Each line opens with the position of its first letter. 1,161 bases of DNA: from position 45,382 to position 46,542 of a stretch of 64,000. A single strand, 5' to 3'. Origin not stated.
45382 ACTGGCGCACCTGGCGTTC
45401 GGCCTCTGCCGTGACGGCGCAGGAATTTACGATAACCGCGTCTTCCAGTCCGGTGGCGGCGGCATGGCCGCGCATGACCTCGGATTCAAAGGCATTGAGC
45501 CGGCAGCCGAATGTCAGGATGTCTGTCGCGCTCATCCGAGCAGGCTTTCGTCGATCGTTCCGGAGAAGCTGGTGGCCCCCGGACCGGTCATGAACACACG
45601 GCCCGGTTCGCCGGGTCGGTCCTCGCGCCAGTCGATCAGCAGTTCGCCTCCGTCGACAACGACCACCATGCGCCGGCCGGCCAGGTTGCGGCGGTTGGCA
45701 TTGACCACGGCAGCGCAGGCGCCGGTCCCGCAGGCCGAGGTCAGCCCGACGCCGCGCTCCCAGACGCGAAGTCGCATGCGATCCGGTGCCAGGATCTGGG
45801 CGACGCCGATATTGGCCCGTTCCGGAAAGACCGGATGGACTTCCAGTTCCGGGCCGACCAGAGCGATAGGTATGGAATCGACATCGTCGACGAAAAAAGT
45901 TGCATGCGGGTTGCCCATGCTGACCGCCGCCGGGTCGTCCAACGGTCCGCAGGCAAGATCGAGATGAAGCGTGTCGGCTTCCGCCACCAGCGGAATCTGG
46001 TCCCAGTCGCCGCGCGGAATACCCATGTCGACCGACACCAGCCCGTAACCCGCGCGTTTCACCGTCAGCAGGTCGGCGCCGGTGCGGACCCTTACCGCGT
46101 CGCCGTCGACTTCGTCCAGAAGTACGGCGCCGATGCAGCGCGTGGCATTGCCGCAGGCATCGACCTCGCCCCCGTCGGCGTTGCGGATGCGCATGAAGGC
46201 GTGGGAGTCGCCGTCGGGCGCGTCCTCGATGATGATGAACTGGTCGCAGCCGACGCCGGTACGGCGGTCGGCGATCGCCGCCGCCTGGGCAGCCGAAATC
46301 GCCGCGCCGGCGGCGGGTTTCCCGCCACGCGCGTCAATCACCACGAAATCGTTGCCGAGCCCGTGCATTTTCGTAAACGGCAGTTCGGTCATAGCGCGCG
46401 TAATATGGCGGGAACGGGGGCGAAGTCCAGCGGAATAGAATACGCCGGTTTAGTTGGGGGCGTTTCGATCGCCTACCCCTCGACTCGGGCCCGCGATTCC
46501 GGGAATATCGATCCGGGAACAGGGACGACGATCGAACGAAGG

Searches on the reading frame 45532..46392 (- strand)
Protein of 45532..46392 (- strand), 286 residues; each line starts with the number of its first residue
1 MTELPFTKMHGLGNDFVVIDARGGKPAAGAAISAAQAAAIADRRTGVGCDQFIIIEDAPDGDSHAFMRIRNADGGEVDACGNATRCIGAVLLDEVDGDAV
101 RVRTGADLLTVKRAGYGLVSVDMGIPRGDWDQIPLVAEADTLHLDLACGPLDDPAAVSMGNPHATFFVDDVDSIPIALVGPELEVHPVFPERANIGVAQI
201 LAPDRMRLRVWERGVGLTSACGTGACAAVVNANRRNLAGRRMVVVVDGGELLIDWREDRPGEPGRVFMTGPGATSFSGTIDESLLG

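Call 73: search_protein_families(library=pfam, proteins=[window:45532-46392:-], max_evalue=0.00001)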
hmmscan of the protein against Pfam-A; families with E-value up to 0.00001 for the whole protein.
window:45532-46392:- (286 aa): 1 family
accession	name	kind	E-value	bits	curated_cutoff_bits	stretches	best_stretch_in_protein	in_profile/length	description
PF01678.24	DAP_epimerase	-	5.2e-48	162.6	34.7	2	156-271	2-117/121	Diaminopimelate epimerase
